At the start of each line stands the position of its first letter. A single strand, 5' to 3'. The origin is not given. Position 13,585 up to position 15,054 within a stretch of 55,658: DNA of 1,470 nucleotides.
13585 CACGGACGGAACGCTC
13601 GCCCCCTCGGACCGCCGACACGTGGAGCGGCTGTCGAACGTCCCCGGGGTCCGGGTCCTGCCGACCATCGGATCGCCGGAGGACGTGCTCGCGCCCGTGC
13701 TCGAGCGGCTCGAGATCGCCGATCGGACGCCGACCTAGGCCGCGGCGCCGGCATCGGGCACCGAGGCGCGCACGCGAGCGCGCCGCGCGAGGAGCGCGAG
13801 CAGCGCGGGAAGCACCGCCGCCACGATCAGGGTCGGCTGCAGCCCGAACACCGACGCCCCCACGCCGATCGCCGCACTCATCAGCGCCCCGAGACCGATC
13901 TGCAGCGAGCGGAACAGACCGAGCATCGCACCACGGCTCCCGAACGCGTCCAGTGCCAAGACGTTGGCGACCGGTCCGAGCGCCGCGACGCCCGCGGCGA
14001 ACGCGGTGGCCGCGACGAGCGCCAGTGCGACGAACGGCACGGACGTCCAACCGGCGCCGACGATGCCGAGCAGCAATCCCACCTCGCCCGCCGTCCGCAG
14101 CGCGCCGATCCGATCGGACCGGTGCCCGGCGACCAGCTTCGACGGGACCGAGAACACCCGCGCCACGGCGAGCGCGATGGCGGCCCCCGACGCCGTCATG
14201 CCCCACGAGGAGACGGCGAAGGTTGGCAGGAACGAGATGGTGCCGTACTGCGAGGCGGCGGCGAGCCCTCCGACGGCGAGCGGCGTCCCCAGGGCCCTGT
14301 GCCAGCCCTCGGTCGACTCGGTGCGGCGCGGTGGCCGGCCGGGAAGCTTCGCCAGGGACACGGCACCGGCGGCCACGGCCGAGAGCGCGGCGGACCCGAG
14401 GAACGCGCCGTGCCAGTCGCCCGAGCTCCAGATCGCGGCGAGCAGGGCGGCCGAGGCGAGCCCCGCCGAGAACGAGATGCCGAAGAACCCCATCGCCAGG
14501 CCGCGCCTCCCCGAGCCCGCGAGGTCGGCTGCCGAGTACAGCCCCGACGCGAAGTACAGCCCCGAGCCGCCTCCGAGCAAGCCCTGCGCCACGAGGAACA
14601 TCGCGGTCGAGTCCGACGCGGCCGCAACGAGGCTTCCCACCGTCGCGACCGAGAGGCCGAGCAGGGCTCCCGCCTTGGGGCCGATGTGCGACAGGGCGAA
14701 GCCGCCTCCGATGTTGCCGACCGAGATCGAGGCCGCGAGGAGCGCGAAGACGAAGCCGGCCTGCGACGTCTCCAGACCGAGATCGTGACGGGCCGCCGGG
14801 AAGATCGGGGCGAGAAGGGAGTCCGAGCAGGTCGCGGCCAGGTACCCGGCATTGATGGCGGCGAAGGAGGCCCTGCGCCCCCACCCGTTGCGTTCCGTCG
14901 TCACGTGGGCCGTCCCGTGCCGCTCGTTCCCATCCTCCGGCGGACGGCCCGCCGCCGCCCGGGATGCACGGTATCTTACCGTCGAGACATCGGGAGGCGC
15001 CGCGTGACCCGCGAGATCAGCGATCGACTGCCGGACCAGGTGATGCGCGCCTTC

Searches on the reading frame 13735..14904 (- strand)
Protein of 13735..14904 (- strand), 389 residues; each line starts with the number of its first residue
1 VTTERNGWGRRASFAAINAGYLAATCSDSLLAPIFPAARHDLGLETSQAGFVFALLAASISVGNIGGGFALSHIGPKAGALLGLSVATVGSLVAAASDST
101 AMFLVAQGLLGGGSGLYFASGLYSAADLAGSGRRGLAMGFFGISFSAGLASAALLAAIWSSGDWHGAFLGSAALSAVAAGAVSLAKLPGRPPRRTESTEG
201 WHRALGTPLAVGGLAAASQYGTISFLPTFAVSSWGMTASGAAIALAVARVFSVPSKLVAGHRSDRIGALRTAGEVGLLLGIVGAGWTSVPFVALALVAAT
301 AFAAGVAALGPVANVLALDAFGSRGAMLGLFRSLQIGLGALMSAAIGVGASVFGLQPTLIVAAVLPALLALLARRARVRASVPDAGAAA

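Call 7: search_protein_families(library=pfam, proteins=[window:13735-14904:-])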
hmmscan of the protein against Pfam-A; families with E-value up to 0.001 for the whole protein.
window:13735-14904:- (389 aa): 1 family
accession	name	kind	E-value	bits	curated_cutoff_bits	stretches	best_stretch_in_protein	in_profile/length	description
PF07690.21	MFS_1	-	5.4e-33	114.8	33.4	2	20-339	4-342/347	Major Facilitator Superfamily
